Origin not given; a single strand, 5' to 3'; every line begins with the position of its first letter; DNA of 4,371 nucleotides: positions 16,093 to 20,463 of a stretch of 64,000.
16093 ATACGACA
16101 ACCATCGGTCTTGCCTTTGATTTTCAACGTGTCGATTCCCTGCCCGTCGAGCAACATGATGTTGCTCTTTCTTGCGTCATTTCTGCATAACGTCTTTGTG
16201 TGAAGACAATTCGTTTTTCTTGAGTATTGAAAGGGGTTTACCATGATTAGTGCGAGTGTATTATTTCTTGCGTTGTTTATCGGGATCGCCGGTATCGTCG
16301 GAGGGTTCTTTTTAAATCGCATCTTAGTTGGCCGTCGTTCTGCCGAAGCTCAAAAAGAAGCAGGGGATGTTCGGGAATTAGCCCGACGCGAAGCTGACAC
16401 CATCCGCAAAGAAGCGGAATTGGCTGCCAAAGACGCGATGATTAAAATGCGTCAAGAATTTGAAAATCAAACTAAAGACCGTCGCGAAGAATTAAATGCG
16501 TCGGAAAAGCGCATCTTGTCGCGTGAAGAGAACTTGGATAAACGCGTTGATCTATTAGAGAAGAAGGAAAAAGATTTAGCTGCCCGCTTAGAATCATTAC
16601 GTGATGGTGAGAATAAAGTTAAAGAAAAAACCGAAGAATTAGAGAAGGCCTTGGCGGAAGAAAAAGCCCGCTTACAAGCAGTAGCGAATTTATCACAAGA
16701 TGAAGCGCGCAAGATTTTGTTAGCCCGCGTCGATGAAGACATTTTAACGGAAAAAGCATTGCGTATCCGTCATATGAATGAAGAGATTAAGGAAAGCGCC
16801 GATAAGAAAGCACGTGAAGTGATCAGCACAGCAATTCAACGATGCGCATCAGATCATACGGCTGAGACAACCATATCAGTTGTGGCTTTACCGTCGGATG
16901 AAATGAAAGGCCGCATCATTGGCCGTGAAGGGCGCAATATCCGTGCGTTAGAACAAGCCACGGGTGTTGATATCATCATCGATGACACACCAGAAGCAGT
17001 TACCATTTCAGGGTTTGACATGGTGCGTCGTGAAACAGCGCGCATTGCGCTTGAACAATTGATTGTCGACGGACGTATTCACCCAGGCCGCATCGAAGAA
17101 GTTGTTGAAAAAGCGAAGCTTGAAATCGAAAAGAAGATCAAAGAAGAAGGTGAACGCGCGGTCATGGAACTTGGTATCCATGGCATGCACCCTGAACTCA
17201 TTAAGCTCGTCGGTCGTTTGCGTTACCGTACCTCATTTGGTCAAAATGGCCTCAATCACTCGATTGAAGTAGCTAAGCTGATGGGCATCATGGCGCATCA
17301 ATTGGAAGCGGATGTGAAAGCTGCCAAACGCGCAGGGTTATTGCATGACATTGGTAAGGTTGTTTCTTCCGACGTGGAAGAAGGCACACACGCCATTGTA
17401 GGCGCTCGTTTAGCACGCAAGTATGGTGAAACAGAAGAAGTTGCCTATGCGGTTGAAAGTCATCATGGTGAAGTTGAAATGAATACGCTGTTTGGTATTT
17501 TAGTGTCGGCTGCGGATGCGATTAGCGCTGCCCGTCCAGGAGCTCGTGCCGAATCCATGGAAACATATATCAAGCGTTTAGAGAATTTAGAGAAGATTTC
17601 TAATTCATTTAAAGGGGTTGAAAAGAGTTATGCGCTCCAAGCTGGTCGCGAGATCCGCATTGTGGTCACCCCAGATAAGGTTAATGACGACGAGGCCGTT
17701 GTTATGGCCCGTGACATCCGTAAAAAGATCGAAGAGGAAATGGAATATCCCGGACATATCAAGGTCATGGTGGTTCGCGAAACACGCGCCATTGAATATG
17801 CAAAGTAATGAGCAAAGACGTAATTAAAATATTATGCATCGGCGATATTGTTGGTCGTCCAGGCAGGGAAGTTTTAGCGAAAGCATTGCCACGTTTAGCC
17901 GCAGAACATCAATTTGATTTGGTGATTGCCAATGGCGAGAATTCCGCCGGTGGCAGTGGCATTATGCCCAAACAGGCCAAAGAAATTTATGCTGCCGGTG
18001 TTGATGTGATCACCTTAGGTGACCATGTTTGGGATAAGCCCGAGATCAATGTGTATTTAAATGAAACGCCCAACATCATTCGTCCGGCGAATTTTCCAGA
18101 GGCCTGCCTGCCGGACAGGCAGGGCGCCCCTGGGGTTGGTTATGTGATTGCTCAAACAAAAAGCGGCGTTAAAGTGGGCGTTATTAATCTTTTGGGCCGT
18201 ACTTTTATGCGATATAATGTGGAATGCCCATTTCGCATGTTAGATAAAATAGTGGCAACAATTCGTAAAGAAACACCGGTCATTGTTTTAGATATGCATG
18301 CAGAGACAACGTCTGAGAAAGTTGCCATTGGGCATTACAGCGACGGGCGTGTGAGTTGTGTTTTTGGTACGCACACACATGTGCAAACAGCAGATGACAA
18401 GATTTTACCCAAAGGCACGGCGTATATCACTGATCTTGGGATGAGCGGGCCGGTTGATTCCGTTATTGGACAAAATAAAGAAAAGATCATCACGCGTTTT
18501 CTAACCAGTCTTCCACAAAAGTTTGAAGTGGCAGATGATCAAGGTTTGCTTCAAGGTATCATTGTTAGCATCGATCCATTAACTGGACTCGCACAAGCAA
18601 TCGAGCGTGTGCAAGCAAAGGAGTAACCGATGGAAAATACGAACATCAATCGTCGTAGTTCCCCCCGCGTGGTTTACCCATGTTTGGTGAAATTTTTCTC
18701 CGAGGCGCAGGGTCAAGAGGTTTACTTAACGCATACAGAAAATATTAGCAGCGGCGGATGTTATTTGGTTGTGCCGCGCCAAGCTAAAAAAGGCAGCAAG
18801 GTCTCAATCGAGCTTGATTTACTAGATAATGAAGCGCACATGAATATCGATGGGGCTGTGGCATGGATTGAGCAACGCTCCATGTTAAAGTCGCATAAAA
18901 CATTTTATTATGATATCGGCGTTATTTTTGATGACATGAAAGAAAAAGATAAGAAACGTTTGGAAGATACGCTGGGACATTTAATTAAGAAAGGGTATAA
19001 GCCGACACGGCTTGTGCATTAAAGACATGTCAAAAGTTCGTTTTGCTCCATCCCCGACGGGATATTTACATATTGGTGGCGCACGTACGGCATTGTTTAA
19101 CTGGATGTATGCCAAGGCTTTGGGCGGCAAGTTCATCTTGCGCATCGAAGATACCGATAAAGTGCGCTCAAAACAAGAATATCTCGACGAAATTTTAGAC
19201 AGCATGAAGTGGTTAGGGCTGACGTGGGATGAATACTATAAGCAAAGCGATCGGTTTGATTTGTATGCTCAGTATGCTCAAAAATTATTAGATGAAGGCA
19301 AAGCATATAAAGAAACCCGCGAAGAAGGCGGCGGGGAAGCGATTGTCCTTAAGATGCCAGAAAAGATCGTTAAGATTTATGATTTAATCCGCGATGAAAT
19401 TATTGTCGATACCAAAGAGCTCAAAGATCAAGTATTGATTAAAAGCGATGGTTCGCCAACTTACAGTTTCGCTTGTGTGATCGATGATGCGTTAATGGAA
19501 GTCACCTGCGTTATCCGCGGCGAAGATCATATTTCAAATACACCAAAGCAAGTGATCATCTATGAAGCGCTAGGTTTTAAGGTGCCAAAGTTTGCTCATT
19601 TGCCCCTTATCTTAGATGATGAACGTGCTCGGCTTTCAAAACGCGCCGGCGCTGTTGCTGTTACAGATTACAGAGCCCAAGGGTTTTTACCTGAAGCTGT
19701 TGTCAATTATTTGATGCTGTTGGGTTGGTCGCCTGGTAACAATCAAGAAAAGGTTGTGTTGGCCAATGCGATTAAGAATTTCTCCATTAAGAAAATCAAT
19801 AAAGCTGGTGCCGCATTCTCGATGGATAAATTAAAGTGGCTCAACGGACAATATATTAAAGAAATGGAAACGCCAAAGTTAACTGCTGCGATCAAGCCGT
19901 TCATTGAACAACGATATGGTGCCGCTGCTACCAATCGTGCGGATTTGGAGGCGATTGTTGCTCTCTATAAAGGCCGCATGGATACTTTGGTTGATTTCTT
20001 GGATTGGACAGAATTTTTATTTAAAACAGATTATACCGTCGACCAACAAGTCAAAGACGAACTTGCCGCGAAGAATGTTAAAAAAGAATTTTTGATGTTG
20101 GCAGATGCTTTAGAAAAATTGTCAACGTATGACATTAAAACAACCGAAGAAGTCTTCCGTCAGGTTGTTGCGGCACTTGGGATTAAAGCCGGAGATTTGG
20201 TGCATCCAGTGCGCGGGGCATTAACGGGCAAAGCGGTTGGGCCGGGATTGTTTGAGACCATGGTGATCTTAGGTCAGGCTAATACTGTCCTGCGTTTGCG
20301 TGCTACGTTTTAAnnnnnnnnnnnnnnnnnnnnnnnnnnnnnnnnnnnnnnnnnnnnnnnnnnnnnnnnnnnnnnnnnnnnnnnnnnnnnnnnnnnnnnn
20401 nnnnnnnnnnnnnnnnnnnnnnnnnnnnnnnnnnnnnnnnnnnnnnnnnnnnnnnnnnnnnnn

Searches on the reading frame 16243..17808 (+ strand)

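Call 20: search_protein_families(library=pfam, proteins=[window:16243-17808:+], max_evalue=0.00001)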
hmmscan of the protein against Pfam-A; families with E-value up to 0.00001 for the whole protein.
window:16243-17808:+ (521 aa): 3 families
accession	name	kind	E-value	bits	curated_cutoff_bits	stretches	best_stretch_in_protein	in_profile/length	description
PF12072.13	RNase_Y_N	-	7.8e-53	179.3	32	1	9-205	5-201/201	RNase Y N-terminal region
PF01966.28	HD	-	2.6e-20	73.3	22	1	337-429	2-115/116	HD domain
PF00013.35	KH_1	-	1.3e-09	38.1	21.5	1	216-270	6-64/66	KH domain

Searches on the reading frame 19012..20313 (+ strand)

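Call 20: search_protein_families(library=pfam, proteins=[window:19012-20313:+], max_evalue=0.00001)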
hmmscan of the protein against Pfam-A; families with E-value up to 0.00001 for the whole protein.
window:19012-20313:+ (433 aa): 2 families
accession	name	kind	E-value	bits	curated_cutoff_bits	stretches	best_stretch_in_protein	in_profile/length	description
PF00749.27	tRNA-synt_1c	-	2e-88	296.8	23.4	2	102-276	137-314/314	tRNA synthetases class I (E and Q), catalytic domain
PF19269.4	Anticodon_2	-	9.5e-30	104.3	23.6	1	290-431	2-139/141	Anticodon binding domain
